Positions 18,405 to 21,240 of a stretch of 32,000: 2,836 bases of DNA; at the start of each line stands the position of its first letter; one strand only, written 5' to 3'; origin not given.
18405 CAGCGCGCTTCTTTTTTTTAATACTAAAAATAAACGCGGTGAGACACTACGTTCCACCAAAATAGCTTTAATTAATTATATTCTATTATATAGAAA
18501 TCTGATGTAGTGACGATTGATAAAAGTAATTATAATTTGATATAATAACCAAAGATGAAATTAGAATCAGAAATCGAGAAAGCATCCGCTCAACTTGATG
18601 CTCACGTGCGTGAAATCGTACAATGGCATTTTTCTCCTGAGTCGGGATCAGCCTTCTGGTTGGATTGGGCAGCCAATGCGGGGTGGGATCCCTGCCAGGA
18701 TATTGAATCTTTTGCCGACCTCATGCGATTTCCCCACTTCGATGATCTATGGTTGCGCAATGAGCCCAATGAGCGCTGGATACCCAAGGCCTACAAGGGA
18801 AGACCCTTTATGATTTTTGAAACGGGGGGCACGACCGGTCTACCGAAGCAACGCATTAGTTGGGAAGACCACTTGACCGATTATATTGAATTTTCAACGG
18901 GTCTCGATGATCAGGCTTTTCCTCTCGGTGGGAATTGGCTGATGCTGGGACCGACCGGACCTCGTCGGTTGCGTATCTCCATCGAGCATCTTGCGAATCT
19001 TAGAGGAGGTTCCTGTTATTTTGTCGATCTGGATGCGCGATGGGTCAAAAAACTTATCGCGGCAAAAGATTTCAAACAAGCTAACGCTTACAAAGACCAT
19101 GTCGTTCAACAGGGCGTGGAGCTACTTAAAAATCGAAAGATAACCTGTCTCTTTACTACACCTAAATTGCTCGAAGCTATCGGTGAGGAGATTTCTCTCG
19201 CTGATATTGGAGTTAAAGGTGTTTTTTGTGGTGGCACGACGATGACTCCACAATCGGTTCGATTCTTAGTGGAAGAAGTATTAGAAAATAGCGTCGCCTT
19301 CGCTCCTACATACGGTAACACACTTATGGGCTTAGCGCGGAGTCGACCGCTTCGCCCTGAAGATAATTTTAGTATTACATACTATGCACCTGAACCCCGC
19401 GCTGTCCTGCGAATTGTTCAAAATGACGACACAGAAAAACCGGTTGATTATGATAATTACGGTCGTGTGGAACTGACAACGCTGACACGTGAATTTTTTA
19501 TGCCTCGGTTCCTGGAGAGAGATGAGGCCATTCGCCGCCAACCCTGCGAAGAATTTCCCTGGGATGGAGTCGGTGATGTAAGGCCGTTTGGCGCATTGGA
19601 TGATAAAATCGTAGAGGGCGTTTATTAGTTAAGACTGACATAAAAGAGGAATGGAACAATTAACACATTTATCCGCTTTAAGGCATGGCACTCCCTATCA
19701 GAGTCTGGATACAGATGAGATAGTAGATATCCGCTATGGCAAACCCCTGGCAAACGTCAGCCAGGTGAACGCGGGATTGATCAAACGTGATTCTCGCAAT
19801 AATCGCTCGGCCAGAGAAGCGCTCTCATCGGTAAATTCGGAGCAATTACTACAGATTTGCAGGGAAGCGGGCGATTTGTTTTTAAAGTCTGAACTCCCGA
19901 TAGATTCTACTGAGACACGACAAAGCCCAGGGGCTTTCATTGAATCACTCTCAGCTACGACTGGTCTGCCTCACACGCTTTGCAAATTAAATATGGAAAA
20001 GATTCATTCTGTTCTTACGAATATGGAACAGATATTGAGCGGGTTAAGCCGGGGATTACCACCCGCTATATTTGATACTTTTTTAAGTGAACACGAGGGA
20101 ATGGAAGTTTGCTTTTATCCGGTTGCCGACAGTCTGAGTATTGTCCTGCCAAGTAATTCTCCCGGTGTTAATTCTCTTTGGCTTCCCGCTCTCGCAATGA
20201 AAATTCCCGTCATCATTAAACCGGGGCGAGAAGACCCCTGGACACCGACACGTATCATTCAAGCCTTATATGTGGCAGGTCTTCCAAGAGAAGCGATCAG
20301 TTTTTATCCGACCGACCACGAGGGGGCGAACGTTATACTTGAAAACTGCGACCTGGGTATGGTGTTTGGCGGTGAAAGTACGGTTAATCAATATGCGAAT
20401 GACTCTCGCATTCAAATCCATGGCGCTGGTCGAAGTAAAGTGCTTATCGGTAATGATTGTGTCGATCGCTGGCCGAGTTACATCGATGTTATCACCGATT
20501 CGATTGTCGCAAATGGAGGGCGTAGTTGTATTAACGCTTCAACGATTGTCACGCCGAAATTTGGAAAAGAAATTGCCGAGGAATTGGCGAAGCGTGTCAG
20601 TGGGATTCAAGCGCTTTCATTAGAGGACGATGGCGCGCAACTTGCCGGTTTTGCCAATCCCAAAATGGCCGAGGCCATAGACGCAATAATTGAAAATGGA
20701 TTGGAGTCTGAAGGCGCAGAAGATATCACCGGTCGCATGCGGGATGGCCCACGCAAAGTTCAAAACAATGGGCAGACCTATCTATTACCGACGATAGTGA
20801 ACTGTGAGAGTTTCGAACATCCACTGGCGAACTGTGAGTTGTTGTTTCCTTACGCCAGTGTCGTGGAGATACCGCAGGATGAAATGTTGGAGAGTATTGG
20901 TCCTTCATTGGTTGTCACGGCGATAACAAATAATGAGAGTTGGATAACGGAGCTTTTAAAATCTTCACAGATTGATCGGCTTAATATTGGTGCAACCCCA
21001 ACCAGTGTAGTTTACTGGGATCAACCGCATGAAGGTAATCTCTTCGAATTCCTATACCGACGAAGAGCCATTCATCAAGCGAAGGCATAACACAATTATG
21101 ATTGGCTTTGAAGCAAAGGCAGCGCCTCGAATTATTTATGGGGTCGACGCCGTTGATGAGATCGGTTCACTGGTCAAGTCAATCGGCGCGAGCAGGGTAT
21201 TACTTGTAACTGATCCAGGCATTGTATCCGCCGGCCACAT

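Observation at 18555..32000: Thirteen-gene operon for a carrier-protein-independent aromatic/acyl metabolite with a dedicated exporter: candidate undescribed pathway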

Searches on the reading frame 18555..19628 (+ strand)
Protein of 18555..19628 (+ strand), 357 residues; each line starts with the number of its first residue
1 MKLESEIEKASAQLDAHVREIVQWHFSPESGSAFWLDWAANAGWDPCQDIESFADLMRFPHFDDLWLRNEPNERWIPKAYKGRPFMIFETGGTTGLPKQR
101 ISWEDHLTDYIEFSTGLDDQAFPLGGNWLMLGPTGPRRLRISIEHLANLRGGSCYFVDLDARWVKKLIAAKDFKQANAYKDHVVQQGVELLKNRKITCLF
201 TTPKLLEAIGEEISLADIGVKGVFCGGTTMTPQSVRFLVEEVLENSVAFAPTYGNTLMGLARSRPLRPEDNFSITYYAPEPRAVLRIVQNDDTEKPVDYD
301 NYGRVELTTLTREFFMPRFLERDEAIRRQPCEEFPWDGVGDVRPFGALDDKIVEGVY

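Call 5: search_protein_families(library=pfam, proteins=[window:18555-19628:+], max_evalue=0.01)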
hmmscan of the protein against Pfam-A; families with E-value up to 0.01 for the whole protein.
window:18555-19628:+ (357 aa): 1 family
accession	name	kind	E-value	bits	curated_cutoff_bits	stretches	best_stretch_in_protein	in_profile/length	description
PF00501.34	AMP-binding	-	2.1e-06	27.2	29.9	1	188-301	249-368/384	AMP-binding enzyme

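Call 7: search_protein_families(library=ncbifam, proteins=[window:18555-19628:+], max_evalue=0.01)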
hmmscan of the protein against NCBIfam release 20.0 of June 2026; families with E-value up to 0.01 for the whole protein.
window:18555-19628:+ (357 aa): 3 families
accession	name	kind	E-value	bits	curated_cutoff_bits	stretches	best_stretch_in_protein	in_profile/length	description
NF004837.0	PRK06187.1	subfamily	0.00079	17.8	476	0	185-309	250-379/531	long-chain-fatty-acid--CoA ligase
NF006754.0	PRK09274.1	equivalog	0.0014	16.9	478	1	189-256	257-326/555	fatty acid CoA ligase family protein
NF045666.1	DVU1553_fam_AMP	equivalog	0.0035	16.5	300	0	184-313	171-295/331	DVU_1553 family AMP-dependent CoA ligase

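Call 17: search_protein_families(library=pfam, proteins=[window:18555-19628:+], max_evalue=10)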
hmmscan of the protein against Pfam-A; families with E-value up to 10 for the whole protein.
window:18555-19628:+ (357 aa): 1 family
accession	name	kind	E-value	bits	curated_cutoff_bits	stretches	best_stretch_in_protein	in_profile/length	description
PF00501.34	AMP-binding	-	2.1e-06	27.2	29.9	2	188-301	249-368/384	AMP-binding enzyme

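Call 26: search_solved_structures(query=window:18555-19628:+, max_evalue=1)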
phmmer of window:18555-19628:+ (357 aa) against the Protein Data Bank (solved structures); distinct sequences matched with E-value up to 1: 2.
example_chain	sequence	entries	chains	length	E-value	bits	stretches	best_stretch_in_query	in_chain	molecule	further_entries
3l2k_A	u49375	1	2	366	7.2e-44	153.7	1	16-357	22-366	EhpF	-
3hgu_A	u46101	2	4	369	7.5e-44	153.6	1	16-357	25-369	EhpF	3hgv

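Call 53: search_dna_similar(query=window:18555-19628:+, collection=plasmids, mode=protein, max_rows=12, max_evalue=1e-10)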
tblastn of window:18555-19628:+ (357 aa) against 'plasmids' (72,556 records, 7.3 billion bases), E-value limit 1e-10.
Records with a match: 29; places in all: 29; records where one place covers at least 80% of the query: 29.
Best place of each record, by identity: <60% 29.
By first word of the organism name: Streptomyces 19; Pantoea 4; Streptantibioticus 2; Halomarina 1; Escherichia 1; Burkholderia 1; Halalkalicoccus 1.
By predicted mobility (MOB-suite, as given by PLSDB): non-mobilizable 24; mobilizable 3; conjugative 2.
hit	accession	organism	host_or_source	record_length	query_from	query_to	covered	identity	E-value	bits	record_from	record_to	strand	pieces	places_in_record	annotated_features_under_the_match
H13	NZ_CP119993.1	Halomarina sp. PSR21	cell culture,saline soil from Tarim ...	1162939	12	357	97%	38.6%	4e-55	201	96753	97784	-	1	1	record has no annotation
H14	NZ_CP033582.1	Streptomyces sp. ADI95-16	-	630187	14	357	96%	36.2%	5e-64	227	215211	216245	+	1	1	AMP-binding protein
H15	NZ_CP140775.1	Streptomyces goshikiensis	cell culture,soil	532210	14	357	96%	36.2%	5e-64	227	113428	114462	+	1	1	AMP-binding protein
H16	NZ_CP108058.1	Streptomyces goshikiensis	-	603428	14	357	96%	36.2%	5e-64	227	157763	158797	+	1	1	AMP-binding protein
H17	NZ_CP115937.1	Streptomyces goshikiensis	microorganism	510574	14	357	96%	36.2%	9e-64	226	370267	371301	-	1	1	AMP-binding protein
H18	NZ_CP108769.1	Streptomyces goshikiensis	-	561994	14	357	96%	36.2%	9e-64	226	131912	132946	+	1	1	AMP-binding protein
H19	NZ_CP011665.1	Streptomyces sp. Mg1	-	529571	14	357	96%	36.2%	1e-63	226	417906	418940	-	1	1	AMP-binding protein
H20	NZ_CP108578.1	Streptomyces goshikiensis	-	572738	14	357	96%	36.2%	1e-63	226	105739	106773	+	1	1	AMP-binding protein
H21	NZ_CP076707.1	Escherichia coli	-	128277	16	357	96%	36.2%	4e-55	201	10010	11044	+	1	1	phenazine antibiotic biosynthesis protein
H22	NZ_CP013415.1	Burkholderia ubonensis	soil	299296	15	357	96%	35.6%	1e-50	188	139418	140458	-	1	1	AMP-binding protein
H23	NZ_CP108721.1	Streptomyces sp. NBC_00998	-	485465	18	357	95%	35.8%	1e-60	217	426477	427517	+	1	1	phenazine biosynthesis protein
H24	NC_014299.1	Halalkalicoccus jeotgali B3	-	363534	14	357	96%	34.3%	1e-45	174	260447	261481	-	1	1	hypothetical protein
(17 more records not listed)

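Call 55: get_annotated_region(hit=H14, flank=8000)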
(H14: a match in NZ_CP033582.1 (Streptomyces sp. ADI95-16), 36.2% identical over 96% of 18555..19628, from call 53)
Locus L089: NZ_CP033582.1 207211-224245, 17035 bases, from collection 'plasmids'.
description: Streptomyces sp. ADI95-16 plasmid pADI95-16a, complete sequence
organism: Streptomyces sp. ADI95-16 (NCBI taxid 1522758)
taxonomy: Bacteria; Actinomycetota; Actinomycetes; Kitasatosporales; Streptomycetaceae; Streptomyces; Streptomyces sp. ADI95-16
host: -; source: -; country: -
typing (MOB-suite, as given by PLSDB): non-mobilizable
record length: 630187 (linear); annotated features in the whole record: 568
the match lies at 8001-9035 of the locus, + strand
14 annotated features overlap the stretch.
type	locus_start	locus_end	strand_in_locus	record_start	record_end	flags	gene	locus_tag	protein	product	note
CDS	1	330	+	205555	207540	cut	-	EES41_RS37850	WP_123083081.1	FAD/NAD(P)-binding protein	-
CDS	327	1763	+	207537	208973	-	pcaB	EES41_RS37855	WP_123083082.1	3-carboxy-cis,cis-muconate cycloisomerase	-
CDS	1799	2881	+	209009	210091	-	-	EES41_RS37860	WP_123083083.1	alkene reductase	-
CDS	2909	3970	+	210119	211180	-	-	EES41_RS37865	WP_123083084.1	class I SAM-dependent methyltransferase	-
CDS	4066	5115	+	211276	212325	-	-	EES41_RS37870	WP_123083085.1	helix-turn-helix domain-containing protein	-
CDS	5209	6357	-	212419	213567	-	-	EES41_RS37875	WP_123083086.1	FAD-dependent monooxygenase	-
CDS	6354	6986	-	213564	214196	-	-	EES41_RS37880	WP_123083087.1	hypothetical protein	-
CDS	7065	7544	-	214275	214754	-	-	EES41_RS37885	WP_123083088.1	carboxymuconolactone decarboxylase family protein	-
CDS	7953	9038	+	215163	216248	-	-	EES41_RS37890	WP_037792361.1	AMP-binding protein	-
CDS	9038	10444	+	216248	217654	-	-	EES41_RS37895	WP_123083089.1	aldehyde dehydrogenase family protein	-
CDS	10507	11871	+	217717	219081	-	-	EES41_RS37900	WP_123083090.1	3-deoxy-7-phosphoheptulonate synthase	GO:0009073 - aromatic amino acid family biosynthetic process [Evidence IEA]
CDS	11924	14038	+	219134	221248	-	pabB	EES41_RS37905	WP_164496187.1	aminodeoxychorismate synthase component I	GO:0009396 - folic acid-containing compound biosynthetic process [Evidence IEA]; GO:0008153 - para-aminobenzoic acid ...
CDS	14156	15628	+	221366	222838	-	-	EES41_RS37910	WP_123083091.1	AMP-binding protein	-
CDS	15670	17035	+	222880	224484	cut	-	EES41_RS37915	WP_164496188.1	AMP-binding protein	-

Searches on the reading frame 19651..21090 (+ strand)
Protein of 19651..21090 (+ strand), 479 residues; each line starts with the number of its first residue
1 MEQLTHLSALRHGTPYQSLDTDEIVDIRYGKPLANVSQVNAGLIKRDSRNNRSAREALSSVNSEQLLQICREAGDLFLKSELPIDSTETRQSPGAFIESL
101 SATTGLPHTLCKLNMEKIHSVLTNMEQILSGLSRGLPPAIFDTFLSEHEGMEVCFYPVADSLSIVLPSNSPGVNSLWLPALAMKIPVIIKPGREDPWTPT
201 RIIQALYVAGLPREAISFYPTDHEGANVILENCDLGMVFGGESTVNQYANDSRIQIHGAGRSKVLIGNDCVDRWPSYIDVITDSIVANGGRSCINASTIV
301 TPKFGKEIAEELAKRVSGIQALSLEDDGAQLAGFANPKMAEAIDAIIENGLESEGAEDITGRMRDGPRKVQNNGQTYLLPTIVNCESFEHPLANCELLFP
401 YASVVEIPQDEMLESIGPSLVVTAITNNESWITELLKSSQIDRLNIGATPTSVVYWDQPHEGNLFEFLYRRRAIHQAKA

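Call 5: search_protein_families(library=pfam, proteins=[window:19651-21090:+], max_evalue=0.01)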
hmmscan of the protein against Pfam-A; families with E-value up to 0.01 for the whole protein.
window:19651-21090:+ (479 aa): 1 family
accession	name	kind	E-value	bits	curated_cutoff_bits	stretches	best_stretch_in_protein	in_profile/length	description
PF00171.27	Aldedh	-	3.3e-16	59.3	23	1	162-409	130-381/461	Aldehyde dehydrogenase family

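Call 7: search_protein_families(library=ncbifam, proteins=[window:19651-21090:+], max_evalue=0.01)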
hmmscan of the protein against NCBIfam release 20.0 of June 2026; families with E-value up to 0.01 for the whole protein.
window:19651-21090:+ (479 aa): 18 families
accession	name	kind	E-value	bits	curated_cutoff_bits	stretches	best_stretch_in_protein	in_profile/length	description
TIGR01722.1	MMSDH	subfamily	1.1e-10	40.8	448.5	1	165-357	143-341/477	CoA-acylating methylmalonate-semialdehyde dehydrogenase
TIGR02299.1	HpaE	equivalog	2.3e-09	36.4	638.35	1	154-408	131-394/488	5-carboxymethyl-2-hydroxymuconate semialdehyde dehydrogenase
NF045735.1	PaDhStyDPseudo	equivalog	7e-09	34.9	850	1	163-413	151-402/483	phenylacetaldehyde dehydrogenase StyD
NF042993.1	AlphKGSA_gudD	equivalog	8.6e-09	34.7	770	1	163-407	145-395/481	alpha-ketoglutaric semialdehyde dehydrogenase GucD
NF010000.0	PRK13473.1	subfamily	1.7e-06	26.9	615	1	165-407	145-389/475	aminobutyraldehyde dehydrogenase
NF052305.1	DioxValDhHalo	equivalog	1.8e-06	27.2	750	1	164-408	147-396/483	2,5-dioxovalerate dehydrogenase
NF006992.0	PRK09457.1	subfamily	6.2e-06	25.1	514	1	169-405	145-384/487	succinylglutamate-semialdehyde dehydrogenase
TIGR01804.1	BADH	equivalog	1.6e-05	23.6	668.6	1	169-407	144-388/467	betaine-aldehyde dehydrogenase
NF009725.0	PRK13252.1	equivalog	2.7e-05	22.8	593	1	179-408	165-397/488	betaine-aldehyde dehydrogenase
TIGR03216.1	OH_muco_semi_DH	equivalog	4.3e-05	22.3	693.25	1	95-388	78-377/481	2-hydroxymuconic semialdehyde dehydrogenase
NF040869.1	G3PDH_Arch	equivalog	6.6e-05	21.8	780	1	181-386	183-383/502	NADP-dependent glyceraldehyde-3-phosphate dehydrogenase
NF006916.0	PRK09407.1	equivalog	0.00032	19.4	521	1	178-386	178-385/526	succinic semialdehyde dehydrogenase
NF045736.1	PaDhStyDRhodo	equivalog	0.00036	19.2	800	1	162-415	147-400/479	phenylacetaldehyde dehydrogenase StyD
TIGR03240.1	arg_catab_astD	equivalog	0.00042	19.2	579.3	1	164-387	138-365/484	succinylglutamate-semialdehyde dehydrogenase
NF007352.0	PRK09847.1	equivalog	0.00056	18.5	850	1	162-362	161-371/495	aldehyde dehydrogenase PuuC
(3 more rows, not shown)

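Call 27: search_solved_structures(query=window:19651-21090:+, max_evalue=0.001)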
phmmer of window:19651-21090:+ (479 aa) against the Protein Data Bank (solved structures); distinct sequences matched with E-value up to 0.001: 36.
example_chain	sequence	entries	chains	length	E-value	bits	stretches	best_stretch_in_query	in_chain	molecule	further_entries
3b4w_A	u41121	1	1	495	2.9e-10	42.7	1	174-441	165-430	Aldehyde dehydrogenase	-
6b4r_A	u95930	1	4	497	3.5e-10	42.4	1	157-411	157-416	KauB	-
4e4g_A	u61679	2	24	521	1.7e-09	40.2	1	154-359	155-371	Methylmalonate-semialdehyde dehydrogenase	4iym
1t90_A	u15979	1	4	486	1.6e-08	37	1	156-409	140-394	Probable methylmalonate-semialdehyde dehydrogenase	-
3ty7_A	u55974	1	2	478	3.4e-08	35.9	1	161-407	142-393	Putative aldehyde dehydrogenase SAV2122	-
4go3_A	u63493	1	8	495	3.4e-08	35.9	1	164-415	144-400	Putative gamma-hydroxymuconic semialdehyde dehydrogenase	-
4go4_A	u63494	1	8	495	3.5e-08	35.9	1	164-414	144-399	Putative gamma-hydroxymuconic semialdehyde dehydrogenase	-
1ky8_A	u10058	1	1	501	5.5e-08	35.2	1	185-409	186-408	glyceraldehyde-3-phosphate dehydrogenase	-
1uxv_A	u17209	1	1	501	2.5e-07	33.1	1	185-407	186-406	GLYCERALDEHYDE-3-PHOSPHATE DEHYDROGENASE (NADP+)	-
1uxn_A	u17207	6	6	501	3.3e-07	32.6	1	185-383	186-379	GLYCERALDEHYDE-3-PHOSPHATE DEHYDROGENASE (NADP+)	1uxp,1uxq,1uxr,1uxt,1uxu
5iuu_A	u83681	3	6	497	7e-07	31.6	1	157-408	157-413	Aldehyde dehydrogenase family protein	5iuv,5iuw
2d4e_A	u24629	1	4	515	7.4e-07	31.5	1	159-405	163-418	5-carboxymethyl-2-hydroxymuconate semialdehyde dehydrogenase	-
8of1_A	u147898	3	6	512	1.6e-06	30.4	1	165-413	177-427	Succinate-semialdehyde dehydrogenase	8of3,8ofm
4o6r_A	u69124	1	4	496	1.6e-06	30.4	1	165-414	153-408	Aldehyde Dehydrogenase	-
8xxq_A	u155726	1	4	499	1.8e-06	30.2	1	164-388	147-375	Methylmalonate-semialdehyde/malonate-semialdehyde dehydrogenase [acylating], mitochondrial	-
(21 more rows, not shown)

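Call 52: search_dna_similar(query=window:19651-21090:+, collection=plasmids, mode=protein, max_rows=12, max_evalue=1e-10)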
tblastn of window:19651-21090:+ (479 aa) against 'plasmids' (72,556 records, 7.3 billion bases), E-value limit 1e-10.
Records with a match: 32; places in all: 32; records where one place covers at least 80% of the query: 14.
Best place of each record, by identity: <60% 32.
By first word of the organism name: Sulfitobacter 13; Streptomyces 9; Pantoea 4; Streptantibioticus 2; Halalkalicoccus 1; Halomarina 1; Escherichia 1; Burkholderia 1.
By predicted mobility (MOB-suite, as given by PLSDB): non-mobilizable 27; mobilizable 3; conjugative 2.
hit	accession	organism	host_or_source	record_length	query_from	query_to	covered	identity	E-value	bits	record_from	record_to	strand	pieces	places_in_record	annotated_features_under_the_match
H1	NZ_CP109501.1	Streptomyces sp. NBC_01426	-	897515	7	474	98%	25.5%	5e-32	137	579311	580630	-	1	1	aldehyde dehydrogenase family protein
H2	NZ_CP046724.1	Pantoea agglomerans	pure culture,cherry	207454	17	472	95%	25.4%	3e-35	147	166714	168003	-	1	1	aldehyde dehydrogenase family protein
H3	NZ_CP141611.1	Pantoea agglomerans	cell culture,hydroalcoholic extract of ...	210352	17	472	95%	25.4%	3e-35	147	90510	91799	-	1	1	aldehyde dehydrogenase family protein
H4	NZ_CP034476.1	Pantoea agglomerans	food,leaf from rome apple cultivar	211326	17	472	95%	25.2%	8e-35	145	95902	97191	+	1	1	aldehyde dehydrogenase family protein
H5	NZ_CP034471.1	Pantoea agglomerans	food,leaf from rome apple cultivar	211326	17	472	95%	25.2%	8e-35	145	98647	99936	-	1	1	aldehyde dehydrogenase family protein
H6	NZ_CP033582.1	Streptomyces sp. ADI95-16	-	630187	68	478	86%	27.4%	2e-33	142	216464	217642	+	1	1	aldehyde dehydrogenase family protein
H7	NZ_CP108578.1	Streptomyces goshikiensis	-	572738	73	474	84%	27.8%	1e-33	142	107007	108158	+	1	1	aldehyde dehydrogenase family protein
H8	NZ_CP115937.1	Streptomyces goshikiensis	microorganism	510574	73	468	83%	28.2%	1e-33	142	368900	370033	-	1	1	aldehyde dehydrogenase family protein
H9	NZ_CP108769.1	Streptomyces goshikiensis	-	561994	73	468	83%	28.2%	1e-33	142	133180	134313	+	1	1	aldehyde dehydrogenase family protein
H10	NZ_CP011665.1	Streptomyces sp. Mg1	-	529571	73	468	83%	28.2%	2e-33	142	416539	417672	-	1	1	aldehyde dehydrogenase family protein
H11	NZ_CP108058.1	Streptomyces goshikiensis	-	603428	73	468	83%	28.2%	2e-33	142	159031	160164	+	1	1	aldehyde dehydrogenase family protein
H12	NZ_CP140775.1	Streptomyces goshikiensis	cell culture,soil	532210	73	468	83%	28.2%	2e-33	142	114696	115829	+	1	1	aldehyde dehydrogenase family protein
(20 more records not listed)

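Call 54: get_annotated_region(hit=H2, flank=8000)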
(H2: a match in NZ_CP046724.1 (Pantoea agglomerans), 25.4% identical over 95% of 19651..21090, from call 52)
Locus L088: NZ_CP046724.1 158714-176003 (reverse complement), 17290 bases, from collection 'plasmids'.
description: Pantoea agglomerans strain ASB05 plasmid pASB05p2, complete sequence
organism: Pantoea agglomerans (NCBI taxid 549)
taxonomy: Bacteria; Pseudomonadota; Gammaproteobacteria; Enterobacterales; Erwiniaceae; Pantoea; Pantoea agglomerans
host: -; source: pure culture,cherry; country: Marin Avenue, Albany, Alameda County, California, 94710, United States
typing (MOB-suite, as given by PLSDB): non-mobilizable; replicon rep_cluster_807
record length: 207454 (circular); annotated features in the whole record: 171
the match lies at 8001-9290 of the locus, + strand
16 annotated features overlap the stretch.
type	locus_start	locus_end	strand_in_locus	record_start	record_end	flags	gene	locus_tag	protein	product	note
CDS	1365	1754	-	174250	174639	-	-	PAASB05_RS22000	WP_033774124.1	VOC family protein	-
CDS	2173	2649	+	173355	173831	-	-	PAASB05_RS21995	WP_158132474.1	PhzA/PhzB family protein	GO:0017000 - antibiotic biosynthetic process [Evidence IEA]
CDS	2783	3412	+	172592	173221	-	-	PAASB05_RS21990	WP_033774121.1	isochorismatase family protein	-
CDS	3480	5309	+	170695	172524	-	-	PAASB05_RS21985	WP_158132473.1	anthranilate synthase family protein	-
CDS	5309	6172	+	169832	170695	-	-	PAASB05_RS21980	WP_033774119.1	PhzF family phenazine biosynthesis protein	GO:0009058 - biosynthetic process [Evidence IEA]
CDS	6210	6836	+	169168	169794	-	-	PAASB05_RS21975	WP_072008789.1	pyridoxine 5'-phosphate oxidase C-terminal domain-containing protein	-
CDS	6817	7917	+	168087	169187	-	-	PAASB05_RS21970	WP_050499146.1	AMP-binding protein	-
CDS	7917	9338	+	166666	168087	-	-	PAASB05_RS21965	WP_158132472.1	aldehyde dehydrogenase family protein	-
CDS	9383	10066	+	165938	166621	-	-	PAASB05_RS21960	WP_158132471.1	class I SAM-dependent methyltransferase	-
CDS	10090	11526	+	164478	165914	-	-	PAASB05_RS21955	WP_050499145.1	MFS transporter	-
CDS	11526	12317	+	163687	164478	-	-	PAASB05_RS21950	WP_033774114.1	SDR family oxidoreductase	-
CDS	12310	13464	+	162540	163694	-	-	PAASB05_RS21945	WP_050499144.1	hypothetical protein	-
CDS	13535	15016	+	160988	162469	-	-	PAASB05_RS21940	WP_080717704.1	AMP-binding protein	-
CDS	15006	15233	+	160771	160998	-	-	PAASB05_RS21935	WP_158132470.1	acyl carrier protein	-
CDS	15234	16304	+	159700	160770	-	-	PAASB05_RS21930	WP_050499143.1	3-oxoacyl-[acyl-carrier-protein] synthase III C-terminal domain-containing protein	-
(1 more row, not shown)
